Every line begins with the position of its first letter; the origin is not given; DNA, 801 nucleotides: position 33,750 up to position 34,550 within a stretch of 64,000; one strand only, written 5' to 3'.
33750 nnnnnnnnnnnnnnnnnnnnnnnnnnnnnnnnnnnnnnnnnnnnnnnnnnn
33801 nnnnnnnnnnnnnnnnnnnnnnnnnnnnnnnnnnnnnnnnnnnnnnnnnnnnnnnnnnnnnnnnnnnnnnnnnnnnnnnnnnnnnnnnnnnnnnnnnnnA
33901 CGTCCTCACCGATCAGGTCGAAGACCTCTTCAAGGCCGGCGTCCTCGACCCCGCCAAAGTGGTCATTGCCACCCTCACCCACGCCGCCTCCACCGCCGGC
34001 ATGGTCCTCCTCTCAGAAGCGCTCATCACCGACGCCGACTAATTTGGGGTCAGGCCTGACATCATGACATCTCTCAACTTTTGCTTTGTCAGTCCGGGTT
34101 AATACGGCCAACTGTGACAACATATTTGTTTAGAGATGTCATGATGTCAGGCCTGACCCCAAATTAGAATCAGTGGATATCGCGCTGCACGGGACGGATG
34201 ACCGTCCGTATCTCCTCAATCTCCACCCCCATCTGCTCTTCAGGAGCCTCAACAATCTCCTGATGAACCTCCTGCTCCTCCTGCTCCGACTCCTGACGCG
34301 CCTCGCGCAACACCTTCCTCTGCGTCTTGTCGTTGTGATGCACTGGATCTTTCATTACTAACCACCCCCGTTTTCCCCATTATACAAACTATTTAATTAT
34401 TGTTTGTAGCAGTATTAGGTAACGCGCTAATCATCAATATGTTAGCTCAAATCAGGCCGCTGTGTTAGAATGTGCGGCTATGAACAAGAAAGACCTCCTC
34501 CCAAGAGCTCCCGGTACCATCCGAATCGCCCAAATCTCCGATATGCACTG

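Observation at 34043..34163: Second member of the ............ palindromic family forms a 32-bp perfect stem between groEL and a convergent small ORF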

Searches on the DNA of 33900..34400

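Call 86: search_rna_families(source=window, start=33900, end=34400, threshold=evalue, max_evalue=1)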
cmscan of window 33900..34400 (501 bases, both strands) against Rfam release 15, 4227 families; matches with E-value up to 1: 4.
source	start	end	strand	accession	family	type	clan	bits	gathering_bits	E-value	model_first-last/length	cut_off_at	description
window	34051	34155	-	RF02097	mir-1662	Gene; miRNA;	-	30.8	85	0.00031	1-66/66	no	mir-1662 microRNA precursor family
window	34049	34157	-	RF04114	MIR4374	Gene; miRNA;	-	30.6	105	0.00014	5-116/119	no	MIR4374 microRNA precursor family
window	34051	34155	+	RF02097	mir-1662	Gene; miRNA;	-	30.6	85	0.00035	1-66/66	no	mir-1662 microRNA precursor family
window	34051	34154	-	RF03982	mir-4865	Gene; miRNA;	-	30.3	100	0.00058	1-84/84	no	mir-4865 microRNA precursor family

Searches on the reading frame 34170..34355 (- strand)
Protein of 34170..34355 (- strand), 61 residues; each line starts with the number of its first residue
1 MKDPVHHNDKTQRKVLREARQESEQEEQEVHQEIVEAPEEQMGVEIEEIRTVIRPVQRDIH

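Call 16: find_encoding_contigs(protein=window:34173-34355:-, flank=10000, max_places=6)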
Protein seq(61 aa) (61 aa): no gene with exactly this product is on record in the collection.

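Call 19: search_protein_families(library=pfam, proteins=[window:34170-34355:-])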
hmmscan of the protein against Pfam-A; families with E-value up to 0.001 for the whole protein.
window:34170-34355:- (61 aa): 0 families

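Call 60: find_related_loci(query=window:34173-34355:-, collection=metagenome_contigs, flank=3000)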
Query seq(61 aa) (61 aa) in metagenome_contigs; peptide patterns used: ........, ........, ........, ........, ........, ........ (x = any residue, [..] = any of these).
341 stretches matched a pattern, but none encodes a relative of the query by tblastn (E <= 1e-3).

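Call 61: find_homologous_proteins(query=window:34173-34355:-, max_evalue=0.001)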
Query seq(61 aa) (61 aa): 4 proteins with E <= 0.001 among 4 candidates.
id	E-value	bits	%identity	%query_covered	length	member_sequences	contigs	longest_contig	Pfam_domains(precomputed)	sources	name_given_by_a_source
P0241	1.3e-28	115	100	100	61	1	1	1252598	-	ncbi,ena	-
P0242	2.1e-20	89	85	100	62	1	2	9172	-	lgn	-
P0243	1.2e-11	62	68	100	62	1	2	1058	-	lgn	-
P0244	1.3e-11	62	67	100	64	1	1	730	-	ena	-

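Call 62: find_encoding_contigs(protein=P0243, flank=3000, max_places=4)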
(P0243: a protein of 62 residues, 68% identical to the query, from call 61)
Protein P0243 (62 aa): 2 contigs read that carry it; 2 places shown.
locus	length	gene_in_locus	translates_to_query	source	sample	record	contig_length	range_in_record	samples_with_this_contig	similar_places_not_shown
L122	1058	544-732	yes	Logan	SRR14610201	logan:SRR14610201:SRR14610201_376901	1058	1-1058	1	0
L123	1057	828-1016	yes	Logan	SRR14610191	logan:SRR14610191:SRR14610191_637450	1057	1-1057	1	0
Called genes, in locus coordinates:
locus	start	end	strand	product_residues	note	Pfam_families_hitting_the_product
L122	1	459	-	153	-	?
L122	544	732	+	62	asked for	-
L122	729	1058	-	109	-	?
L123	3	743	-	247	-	?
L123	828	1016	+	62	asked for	-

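Call 63: find_encoding_contigs(protein=P0244, flank=3000, max_places=4)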
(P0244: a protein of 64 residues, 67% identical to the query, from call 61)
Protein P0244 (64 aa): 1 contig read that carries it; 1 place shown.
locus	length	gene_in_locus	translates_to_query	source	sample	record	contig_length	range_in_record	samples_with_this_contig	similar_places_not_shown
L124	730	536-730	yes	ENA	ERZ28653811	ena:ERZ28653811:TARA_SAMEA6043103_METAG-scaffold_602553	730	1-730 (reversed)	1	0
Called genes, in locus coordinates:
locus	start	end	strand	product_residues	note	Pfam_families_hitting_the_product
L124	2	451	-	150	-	?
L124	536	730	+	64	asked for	?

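Call 64: find_encoding_contigs(protein=P0241, flank=10000, max_places=2)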
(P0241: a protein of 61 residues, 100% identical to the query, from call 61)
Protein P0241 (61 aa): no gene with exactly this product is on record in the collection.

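Call 91: list_cluster_members(proteins=[P0241, P0003])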
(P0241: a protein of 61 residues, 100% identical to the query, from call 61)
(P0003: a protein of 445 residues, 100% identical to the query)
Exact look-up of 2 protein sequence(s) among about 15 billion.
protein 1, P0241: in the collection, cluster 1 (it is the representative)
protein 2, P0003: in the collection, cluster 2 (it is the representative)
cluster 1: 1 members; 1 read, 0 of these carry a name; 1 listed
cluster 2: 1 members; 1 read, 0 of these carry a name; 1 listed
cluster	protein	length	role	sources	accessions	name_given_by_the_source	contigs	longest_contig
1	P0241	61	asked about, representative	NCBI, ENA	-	-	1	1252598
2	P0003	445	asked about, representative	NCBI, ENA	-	-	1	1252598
